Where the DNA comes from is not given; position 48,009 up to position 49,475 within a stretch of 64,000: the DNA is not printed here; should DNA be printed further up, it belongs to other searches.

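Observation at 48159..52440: Kdp K+ pump wired to a non-canonical regulatory module: split KdpD sensor, generic kinase and sigma54-dependent regulator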

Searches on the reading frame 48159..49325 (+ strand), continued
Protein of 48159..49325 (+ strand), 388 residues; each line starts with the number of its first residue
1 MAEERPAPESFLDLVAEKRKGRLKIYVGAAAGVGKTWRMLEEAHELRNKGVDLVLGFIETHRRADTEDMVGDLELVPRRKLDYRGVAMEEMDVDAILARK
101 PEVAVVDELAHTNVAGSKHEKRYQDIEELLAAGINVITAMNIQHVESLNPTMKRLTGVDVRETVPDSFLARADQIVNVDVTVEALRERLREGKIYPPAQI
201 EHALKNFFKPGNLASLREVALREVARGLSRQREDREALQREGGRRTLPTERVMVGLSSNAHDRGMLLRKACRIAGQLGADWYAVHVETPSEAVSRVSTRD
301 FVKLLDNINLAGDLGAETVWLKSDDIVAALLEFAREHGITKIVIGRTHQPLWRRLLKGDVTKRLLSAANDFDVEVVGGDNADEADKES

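Call 48: find_encoding_contigs(protein=P0295, flank=9000, max_places=2)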
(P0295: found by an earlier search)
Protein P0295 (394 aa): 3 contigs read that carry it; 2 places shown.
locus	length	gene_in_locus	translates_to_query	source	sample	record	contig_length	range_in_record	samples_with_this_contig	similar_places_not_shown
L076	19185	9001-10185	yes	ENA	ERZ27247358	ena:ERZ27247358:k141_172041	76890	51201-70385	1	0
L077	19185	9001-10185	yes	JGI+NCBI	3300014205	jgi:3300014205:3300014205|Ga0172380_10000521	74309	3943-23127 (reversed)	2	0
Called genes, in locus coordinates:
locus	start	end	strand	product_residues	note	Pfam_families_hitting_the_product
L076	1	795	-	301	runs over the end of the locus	PF01488:Shikimate_DH (weak), PF02826:2-Hacid_dh_C (weak), PF03446:NAD_binding_2, PF03807:F420_oxidored, PF00393:6PGD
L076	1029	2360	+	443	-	PF00072:Response_reg, PF00158:Sigma54_activat, PF01078:Mg_chelatase (faint), PF14532:Sigma54_activ_2, PF00004:AAA (weak), PF07728:AAA_5, PF25601:AAA_lid_14, PF02954:HTH_8 (weak)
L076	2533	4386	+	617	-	PF00672:HAMP, PF00512:HisKA, PF02518:HATPase_c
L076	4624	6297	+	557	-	PF03814:KdpA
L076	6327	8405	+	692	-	PF12710:HAD (faint), PF00122:E1-E2_ATPase, PF00702:Hydrolase, PF08282:Hydrolase_3 (faint)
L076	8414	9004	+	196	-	PF02669:KdpC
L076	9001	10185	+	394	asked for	PF02702:KdpD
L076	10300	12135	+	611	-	PF00672:HAMP, PF08448:PAS_4, PF13426:PAS_9 (faint), PF00512:HisKA, PF02518:HATPase_c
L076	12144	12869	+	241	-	PF00072:Response_reg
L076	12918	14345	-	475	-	PF00171:Aldedh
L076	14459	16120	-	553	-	PF02776:TPP_enzyme_N, PF00205:TPP_enzyme_M, PF02775:TPP_enzyme_C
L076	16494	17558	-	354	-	PF00072:Response_reg, PF01339:CheB_methylest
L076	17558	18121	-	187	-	PF03975:CheD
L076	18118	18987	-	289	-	PF03705:CheR_N, PF08242:Methyltransf_12 (faint), PF01739:CheR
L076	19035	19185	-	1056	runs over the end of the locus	PF02203:TarH, PF12729:4HB_MCP_1, PF00672:HAMP, PF08448:PAS_4, PF13426:PAS_9 (weak), PF08448:PAS_4, PF13426:PAS_9 (weak), PF00015:MCPsignal, +4 more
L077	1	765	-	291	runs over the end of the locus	PF03446:NAD_binding_2, PF00393:6PGD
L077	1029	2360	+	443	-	PF00072:Response_reg, PF00158:Sigma54_activat, PF01078:Mg_chelatase (faint), PF14532:Sigma54_activ_2, PF00004:AAA (weak), PF07728:AAA_5, PF25601:AAA_lid_14, PF02954:HTH_8 (weak)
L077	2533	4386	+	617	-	PF00672:HAMP, PF00512:HisKA, PF02518:HATPase_c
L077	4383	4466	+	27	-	-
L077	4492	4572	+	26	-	PF09604:Potass_KdpF (faint)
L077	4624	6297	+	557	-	PF03814:KdpA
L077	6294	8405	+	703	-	PF12710:HAD (faint), PF00122:E1-E2_ATPase, PF00702:Hydrolase, PF08282:Hydrolase_3 (faint)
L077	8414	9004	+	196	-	PF02669:KdpC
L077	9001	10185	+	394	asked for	PF02702:KdpD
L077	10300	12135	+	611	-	PF00672:HAMP, PF08448:PAS_4, PF13426:PAS_9 (faint), PF00512:HisKA, PF02518:HATPase_c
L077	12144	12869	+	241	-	PF00072:Response_reg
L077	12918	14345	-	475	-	PF00171:Aldedh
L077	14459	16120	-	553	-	PF02776:TPP_enzyme_N, PF00205:TPP_enzyme_M, PF02775:TPP_enzyme_C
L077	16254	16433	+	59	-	-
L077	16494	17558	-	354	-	PF00072:Response_reg, PF01339:CheB_methylest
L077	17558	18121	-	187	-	PF03975:CheD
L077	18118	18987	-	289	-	PF03705:CheR_N, PF08242:Methyltransf_12 (faint), PF01739:CheR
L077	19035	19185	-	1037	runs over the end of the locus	PF12729:4HB_MCP_1, PF00672:HAMP, PF18947:HAMP_2 (faint), PF08448:PAS_4, PF13426:PAS_9 (weak), PF08448:PAS_4, PF13426:PAS_9 (weak), PF00015:MCPsignal, +3 more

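Call 49: find_encoding_contigs(protein=P0271, flank=9000, max_places=1)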
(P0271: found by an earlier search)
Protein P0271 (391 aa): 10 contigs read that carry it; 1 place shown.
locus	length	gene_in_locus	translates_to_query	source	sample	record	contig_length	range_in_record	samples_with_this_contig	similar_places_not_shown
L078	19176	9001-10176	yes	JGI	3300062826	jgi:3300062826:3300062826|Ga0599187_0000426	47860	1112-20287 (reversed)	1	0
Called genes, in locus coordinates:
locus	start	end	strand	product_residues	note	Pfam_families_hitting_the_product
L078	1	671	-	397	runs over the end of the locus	PF13439:Glyco_transf_4, PF13579:Glyco_trans_4_4, PF20706:GT4-conflict, PF00534:Glycos_transf_1, PF13692:Glyco_trans_1_4, PF13524:Glyco_trans_1_2 (weak)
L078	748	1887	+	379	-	PF03739:LptF_LptG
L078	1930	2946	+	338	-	PF04613:LpxD, PF25084:LbH_EIF2B (weak), PF25087:GMPPB_C (faint), PF00132:Hexapep, PF24894:Hexapep_GlmU (faint), PF14602:Hexapep_2 (faint), PF00132:Hexapep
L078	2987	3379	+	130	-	PF00903:Glyoxalase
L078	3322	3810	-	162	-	-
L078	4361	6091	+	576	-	PF03814:KdpA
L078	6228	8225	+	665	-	PF00122:E1-E2_ATPase, PF00702:Hydrolase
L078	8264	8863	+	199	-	PF02669:KdpC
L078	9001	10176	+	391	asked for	PF02702:KdpD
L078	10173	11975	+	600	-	PF00989:PAS (weak), PF08448:PAS_4, PF00512:HisKA, PF02518:HATPase_c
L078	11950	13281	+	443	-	PF00072:Response_reg, PF00158:Sigma54_activat, PF13191:AAA_16 (weak), PF14532:Sigma54_activ_2, PF00004:AAA (weak), PF07728:AAA_5, PF25601:AAA_lid_14, PF02954:HTH_8, +3 more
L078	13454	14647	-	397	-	PF00144:Beta-lactamase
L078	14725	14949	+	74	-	-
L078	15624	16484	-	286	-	PF03668:RapZ-like_N, PF22740:PapZ_C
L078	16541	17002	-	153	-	PF00359:PTS_EIIA_2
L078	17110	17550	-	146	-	PF02482:Ribosomal_S30AE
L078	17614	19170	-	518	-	PF00309:Sigma54_AID, PF04963:Sigma54_CBD, PF04552:Sigma54_DBD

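Call 50: find_encoding_contigs(protein=P0290, flank=9000, max_places=1)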
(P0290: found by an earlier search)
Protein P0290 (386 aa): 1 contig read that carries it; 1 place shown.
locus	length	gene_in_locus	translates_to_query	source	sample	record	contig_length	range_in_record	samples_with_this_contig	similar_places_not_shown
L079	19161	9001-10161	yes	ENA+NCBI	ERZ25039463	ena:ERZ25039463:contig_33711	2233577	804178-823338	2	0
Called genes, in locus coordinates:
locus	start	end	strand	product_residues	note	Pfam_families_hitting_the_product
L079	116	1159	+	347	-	PF02547:Queuosine_synth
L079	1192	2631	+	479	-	PF13493:DUF4118, PF00512:HisKA, PF02518:HATPase_c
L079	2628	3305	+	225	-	PF00072:Response_reg, PF00486:Trans_reg_C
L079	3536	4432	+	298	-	-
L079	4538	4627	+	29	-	PF09604:Potass_KdpF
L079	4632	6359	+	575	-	PF03814:KdpA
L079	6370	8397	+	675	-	PF00122:E1-E2_ATPase, PF00702:Hydrolase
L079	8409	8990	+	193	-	PF02669:KdpC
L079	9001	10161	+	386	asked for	PF02702:KdpD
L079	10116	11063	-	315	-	PF02574:S-methyl_trans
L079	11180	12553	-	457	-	PF03951:Gln-synt_N, PF00120:Gln-synt_C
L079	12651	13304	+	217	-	-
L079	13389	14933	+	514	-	PF01293:PEPCK_ATP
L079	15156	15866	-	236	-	PF00005:ABC_tran, PF13304:AAA_21 (faint), PF12399:BCA_ABC_TP_C (weak)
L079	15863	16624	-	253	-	PF00005:ABC_tran, PF13304:AAA_21 (faint), PF12399:BCA_ABC_TP_C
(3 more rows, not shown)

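Call 51: find_encoding_contigs(protein=P0146, flank=9000, max_places=1)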
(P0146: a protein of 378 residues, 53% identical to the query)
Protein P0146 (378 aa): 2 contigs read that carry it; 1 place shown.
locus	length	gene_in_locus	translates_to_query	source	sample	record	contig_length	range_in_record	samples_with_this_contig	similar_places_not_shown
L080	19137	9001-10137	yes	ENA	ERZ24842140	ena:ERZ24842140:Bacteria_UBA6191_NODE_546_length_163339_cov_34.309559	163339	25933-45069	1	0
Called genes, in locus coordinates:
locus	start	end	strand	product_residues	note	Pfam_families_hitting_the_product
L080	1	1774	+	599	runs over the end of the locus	PF00999:Na_H_Exchanger, PF02254:TrkA_N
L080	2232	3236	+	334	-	PF02424:ApbE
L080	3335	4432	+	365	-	PF07642:BBP2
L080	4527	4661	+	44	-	PF09604:Potass_KdpF (weak)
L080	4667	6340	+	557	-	PF03814:KdpA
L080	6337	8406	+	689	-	PF00122:E1-E2_ATPase, PF00702:Hydrolase, PF12710:HAD (weak), PF08282:Hydrolase_3 (weak)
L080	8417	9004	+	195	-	PF02669:KdpC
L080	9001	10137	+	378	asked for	PF02702:KdpD, PF00582:Usp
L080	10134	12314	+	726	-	PF00672:HAMP (weak), PF00512:HisKA, PF13453:Zn_ribbon_TFIIB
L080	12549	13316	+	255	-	-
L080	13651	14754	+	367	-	-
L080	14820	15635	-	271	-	-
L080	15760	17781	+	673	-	-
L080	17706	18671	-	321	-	-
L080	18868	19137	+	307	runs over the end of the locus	-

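Call 79: find_homologous_proteins(query=L078:17614-19170:-, max_evalue=1e-30)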
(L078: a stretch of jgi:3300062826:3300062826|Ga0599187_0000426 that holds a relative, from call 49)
Query L078:17614-19170:- (518 aa): 7997 proteins with E <= 1e-30 among 8000 candidates; the best 120 are listed.
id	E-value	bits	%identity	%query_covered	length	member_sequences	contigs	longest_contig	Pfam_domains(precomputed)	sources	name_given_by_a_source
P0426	0.0e+0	1134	100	100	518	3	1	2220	PF04963.20,PF00309.26,PF04552.20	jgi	jgi:RNA polymerase sigma-54 factor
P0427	1.2e-297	1005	89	100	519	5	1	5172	PF04963.20,PF00309.26,PF04552.20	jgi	jgi:RNA polymerase sigma-54 factor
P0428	7.9e-240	815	74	99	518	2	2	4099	PF04963.20,PF00309.26,PF04552.20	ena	-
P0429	3.1e-237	806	73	99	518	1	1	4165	PF04963.20,PF00309.26,PF04552.20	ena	-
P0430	8.6e-236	801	72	100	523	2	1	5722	PF04963.20,PF00309.26,PF04552.20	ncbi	-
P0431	4.8e-235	799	72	99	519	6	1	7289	PF04963.20,PF00309.26,PF04552.20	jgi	jgi:RNA polymerase sigma-54 factor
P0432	7.2e-235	798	72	99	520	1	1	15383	PF04963.20,PF00309.26,PF04552.20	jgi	jgi:RNA polymerase sigma-54 factor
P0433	1.4e-234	797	73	100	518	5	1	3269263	PF04963.20,PF00309.26,PF04552.20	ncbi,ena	-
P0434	2.8e-233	793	73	99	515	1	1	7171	PF04963.20,PF00309.26,PF04552.20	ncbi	ncbi:MAG: RNA polymerase factor sigma-54 [Candidatus Binataceae bacterium]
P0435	1.4e-232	791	72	99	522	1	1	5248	PF04963.20,PF00309.26,PF04552.20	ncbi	ncbi:MAG: RNA polymerase factor sigma-54 [Candidatus Binataceae bacterium]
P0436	1.0e-231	788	71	100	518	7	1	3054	PF04963.20,PF00309.26,PF04552.20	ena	-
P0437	1.4e-231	787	72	100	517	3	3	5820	PF04963.20,PF00309.26,PF04552.20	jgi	-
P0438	2.8e-231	786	70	99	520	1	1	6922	PF04963.20,PF00309.26,PF04552.20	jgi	jgi:RNA polymerase sigma-54 factor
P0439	6.5e-231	785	72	99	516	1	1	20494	PF04963.20,PF00309.26,PF04552.20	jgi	jgi:RNA polymerase sigma-54 factor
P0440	8.6e-231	785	71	99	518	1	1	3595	PF04963.20,PF00309.26,PF04552.20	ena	-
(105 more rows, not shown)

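Call 81: find_encoding_contigs(protein=P0299, flank=9000, max_places=1)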
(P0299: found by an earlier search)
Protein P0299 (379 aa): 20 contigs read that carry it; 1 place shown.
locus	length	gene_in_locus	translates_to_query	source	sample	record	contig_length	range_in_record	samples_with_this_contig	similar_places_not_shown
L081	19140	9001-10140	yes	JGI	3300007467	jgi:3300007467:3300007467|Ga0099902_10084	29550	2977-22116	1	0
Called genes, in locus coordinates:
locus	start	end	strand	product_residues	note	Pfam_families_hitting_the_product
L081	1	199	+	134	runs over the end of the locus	PF01878:EVE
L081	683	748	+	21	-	-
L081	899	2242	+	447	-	PF00072:Response_reg, PF00158:Sigma54_activat, PF14532:Sigma54_activ_2, PF07724:AAA_2 (weak), PF07728:AAA_5 (weak), PF00004:AAA (weak), PF25601:AAA_lid_14, PF02954:HTH_8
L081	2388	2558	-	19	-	-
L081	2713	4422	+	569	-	PF03814:KdpA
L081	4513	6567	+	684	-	PF00122:E1-E2_ATPase, PF00702:Hydrolase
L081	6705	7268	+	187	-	PF02669:KdpC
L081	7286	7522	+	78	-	-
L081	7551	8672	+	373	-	PF07642:BBP2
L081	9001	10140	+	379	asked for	PF02702:KdpD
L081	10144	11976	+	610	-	PF00672:HAMP, PF00989:PAS (weak), PF08448:PAS_4 (weak), PF13426:PAS_9 (weak), PF00512:HisKA, PF02518:HATPase_c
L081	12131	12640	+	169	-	PF00572:Ribosomal_L13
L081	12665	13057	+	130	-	PF00380:Ribosomal_S9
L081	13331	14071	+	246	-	PF00318:Ribosomal_S2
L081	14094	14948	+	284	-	PF25025:EF-Ts_N (faint), PF00889:EF_TS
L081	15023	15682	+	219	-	PF00696:AA_kinase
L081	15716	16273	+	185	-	PF01765:RRF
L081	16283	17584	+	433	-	PF04413:Glycos_transf_N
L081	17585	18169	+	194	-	PF13580:SIS_2, PF01380:SIS (weak)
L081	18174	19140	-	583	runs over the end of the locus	PF00082:Peptidase_S8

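Call 82: find_encoding_contigs(protein=P0168, flank=9000, max_places=1)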
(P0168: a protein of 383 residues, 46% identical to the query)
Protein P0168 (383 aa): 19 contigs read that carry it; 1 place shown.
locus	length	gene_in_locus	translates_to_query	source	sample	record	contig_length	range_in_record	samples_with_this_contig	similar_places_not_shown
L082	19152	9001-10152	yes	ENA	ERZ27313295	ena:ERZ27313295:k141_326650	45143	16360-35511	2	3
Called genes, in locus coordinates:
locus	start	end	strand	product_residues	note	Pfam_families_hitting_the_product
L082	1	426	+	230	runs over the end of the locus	PF00072:Response_reg, PF00486:Trans_reg_C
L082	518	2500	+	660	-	PF07969:Amidohydro_3, PF01979:Amidohydro_1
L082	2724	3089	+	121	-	-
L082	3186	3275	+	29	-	PF09604:Potass_KdpF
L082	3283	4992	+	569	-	PF03814:KdpA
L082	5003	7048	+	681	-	PF00122:E1-E2_ATPase, PF00702:Hydrolase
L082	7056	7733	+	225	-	PF02669:KdpC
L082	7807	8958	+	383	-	PF07642:BBP2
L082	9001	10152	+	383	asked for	PF02702:KdpD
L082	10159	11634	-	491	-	PF06253:MTTB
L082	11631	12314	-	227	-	-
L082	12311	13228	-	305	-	PF02574:S-methyl_trans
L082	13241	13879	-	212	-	PF02607:B12-binding_2, PF02310:B12-binding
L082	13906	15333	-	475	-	PF00324:AA_permease, PF13520:AA_permease_2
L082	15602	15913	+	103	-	-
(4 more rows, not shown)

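Call 83: find_encoding_contigs(protein=P0298, flank=9000, max_places=1)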
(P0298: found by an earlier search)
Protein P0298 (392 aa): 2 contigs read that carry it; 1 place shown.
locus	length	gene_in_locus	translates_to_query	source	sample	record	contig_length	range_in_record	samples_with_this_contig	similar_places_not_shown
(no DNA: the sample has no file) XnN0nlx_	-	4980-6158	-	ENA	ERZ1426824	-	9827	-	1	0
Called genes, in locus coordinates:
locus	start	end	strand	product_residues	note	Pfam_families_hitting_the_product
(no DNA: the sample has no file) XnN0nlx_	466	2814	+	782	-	PF02669:KdpC, PF03814:KdpA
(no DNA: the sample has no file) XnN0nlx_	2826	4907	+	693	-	PF00122:E1-E2_ATPase, PF00702:Hydrolase, PF12710:HAD (faint)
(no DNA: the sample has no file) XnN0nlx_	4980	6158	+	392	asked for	PF02702:KdpD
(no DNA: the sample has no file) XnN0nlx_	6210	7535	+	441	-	PF08245:Mur_ligase_M, PF02875:Mur_ligase_C, PF27239:FOL3_C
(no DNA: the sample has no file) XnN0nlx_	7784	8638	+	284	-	-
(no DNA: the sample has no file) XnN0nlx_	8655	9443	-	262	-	-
